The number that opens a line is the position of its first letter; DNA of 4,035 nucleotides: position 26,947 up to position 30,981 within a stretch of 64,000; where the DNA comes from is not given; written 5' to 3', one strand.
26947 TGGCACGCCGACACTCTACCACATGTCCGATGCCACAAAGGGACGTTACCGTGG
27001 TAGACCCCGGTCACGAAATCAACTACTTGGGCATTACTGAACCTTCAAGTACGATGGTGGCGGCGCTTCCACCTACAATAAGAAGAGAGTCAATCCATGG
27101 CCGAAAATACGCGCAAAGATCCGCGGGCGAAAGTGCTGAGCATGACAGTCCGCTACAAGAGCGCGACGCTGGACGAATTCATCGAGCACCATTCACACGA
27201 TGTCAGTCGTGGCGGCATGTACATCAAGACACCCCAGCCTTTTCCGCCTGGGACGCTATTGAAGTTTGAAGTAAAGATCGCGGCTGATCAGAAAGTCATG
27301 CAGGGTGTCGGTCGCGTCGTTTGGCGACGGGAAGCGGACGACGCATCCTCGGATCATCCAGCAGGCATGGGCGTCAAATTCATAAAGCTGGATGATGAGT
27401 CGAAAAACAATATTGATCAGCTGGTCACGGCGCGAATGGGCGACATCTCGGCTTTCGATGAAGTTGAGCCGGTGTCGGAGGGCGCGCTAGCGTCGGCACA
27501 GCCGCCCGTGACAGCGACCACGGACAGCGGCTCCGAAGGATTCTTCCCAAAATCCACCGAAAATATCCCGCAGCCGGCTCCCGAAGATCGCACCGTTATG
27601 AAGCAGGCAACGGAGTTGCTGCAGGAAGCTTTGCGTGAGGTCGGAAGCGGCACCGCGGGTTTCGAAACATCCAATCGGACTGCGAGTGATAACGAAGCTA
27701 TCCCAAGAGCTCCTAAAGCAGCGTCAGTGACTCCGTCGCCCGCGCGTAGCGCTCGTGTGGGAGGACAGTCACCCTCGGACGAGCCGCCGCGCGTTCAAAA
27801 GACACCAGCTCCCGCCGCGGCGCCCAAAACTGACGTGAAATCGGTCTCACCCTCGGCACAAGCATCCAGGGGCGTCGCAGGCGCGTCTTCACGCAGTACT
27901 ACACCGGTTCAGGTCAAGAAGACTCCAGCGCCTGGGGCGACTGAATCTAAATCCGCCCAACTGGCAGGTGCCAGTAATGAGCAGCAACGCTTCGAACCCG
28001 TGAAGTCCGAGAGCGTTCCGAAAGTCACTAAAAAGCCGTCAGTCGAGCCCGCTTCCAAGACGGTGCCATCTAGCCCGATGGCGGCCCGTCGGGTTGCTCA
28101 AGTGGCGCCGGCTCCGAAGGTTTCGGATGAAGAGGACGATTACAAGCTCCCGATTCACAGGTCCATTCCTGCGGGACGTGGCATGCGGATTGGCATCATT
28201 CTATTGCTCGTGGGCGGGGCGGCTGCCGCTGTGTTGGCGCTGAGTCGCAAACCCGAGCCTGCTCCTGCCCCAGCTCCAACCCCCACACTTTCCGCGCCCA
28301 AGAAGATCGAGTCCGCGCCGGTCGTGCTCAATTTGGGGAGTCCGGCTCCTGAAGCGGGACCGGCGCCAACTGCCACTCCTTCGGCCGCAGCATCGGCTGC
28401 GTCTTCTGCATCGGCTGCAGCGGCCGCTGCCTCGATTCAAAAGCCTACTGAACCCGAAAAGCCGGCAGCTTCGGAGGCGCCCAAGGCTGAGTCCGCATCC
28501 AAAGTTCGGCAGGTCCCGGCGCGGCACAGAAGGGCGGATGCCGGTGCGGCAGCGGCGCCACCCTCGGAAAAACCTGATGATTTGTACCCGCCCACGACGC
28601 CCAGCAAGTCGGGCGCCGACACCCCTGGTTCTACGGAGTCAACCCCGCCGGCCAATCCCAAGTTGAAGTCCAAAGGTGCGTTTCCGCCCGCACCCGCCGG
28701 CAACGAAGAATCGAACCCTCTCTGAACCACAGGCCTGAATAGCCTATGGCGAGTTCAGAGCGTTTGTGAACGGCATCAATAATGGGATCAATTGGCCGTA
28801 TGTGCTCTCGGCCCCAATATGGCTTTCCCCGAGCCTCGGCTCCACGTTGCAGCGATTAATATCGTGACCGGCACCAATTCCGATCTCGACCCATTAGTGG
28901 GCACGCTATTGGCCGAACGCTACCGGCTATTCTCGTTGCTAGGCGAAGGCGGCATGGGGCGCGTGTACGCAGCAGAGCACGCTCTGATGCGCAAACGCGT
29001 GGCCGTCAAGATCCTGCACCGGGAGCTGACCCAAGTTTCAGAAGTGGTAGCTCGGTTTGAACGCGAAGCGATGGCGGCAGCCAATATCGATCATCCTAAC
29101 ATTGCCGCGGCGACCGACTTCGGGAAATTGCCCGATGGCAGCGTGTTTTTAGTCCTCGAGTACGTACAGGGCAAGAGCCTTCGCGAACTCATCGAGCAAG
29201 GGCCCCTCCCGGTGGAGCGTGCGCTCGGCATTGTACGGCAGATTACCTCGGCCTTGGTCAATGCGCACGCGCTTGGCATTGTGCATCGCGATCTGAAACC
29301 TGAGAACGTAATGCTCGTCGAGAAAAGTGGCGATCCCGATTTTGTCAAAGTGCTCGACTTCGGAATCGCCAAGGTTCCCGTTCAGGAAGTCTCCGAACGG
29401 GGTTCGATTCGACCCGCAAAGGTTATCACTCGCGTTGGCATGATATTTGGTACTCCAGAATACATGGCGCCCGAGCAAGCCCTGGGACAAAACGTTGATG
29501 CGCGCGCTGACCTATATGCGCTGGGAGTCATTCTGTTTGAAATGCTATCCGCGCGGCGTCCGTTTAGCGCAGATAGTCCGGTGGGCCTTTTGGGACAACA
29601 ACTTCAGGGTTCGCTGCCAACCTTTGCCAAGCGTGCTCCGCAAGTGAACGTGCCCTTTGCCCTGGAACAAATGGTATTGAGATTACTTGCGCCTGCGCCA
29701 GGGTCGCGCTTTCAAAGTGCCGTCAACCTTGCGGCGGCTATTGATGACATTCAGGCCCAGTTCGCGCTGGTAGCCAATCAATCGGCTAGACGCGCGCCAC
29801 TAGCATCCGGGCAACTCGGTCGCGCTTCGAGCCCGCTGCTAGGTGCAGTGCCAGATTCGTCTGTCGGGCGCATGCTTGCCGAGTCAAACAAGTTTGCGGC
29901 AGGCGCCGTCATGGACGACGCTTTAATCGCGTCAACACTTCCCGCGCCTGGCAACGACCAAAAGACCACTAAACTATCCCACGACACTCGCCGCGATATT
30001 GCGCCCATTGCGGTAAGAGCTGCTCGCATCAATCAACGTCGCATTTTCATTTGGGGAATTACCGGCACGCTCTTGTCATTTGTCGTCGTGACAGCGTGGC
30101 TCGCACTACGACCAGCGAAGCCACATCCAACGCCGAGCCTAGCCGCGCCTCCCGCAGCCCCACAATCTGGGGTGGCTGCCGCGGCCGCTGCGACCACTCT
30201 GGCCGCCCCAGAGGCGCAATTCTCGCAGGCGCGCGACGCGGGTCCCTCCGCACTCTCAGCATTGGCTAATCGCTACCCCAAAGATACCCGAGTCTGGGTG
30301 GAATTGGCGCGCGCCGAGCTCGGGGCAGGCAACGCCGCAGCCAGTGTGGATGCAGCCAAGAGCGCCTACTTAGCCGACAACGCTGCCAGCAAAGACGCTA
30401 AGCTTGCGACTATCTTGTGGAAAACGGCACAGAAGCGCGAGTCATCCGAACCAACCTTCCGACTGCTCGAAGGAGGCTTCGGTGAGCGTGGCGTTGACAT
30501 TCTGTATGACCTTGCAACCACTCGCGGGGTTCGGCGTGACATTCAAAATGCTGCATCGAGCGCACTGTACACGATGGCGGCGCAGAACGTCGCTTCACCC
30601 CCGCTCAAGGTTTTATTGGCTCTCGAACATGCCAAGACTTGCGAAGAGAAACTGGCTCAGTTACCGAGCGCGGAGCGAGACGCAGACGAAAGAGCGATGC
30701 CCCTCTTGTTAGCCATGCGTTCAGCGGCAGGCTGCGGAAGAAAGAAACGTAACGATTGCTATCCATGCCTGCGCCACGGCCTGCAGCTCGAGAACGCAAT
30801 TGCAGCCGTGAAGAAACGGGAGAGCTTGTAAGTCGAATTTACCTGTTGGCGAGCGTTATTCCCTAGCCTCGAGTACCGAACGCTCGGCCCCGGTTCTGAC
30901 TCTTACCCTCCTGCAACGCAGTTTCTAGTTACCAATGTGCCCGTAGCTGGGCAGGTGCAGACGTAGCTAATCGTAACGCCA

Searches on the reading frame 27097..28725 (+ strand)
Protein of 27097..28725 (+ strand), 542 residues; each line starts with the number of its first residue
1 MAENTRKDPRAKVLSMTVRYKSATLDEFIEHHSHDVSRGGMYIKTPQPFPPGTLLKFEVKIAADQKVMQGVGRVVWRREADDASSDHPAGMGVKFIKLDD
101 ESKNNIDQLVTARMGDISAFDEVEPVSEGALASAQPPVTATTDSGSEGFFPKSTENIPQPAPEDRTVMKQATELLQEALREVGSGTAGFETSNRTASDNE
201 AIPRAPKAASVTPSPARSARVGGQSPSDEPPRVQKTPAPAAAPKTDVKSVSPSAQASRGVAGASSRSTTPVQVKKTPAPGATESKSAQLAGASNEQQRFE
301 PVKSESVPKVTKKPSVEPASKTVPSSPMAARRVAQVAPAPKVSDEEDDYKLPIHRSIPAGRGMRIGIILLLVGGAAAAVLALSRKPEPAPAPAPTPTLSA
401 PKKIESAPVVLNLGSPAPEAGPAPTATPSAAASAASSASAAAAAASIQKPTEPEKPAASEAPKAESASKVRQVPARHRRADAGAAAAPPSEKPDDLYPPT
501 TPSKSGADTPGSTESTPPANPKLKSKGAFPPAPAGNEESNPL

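Call 73: search_protein_families(library=pfam, proteins=[window:27097-28725:+], max_evalue=0.00001)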
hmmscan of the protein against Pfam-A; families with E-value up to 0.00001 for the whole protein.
window:27097-28725:+ (542 aa): 1 family
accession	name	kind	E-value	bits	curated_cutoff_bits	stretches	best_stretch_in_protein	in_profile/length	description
PF07238.19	PilZ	-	1.4e-12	48.2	22.5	1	5-111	2-101/102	PilZ domain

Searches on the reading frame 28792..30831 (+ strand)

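Call 73: search_protein_families(library=pfam, proteins=[window:28792-30831:+], max_evalue=0.00001)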
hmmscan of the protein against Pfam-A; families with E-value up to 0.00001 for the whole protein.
window:28792-30831:+ (679 aa): 2 families
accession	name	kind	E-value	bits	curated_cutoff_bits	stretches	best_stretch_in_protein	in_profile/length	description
PF00069.31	Pkinase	-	5.1e-43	147.8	31.7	1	44-306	1-251/263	Protein kinase domain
PF07714.23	PK_Tyr_Ser-Thr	-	1.9e-23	83.5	23.1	1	48-259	5-206/258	Protein tyrosine and serine/threonine kinase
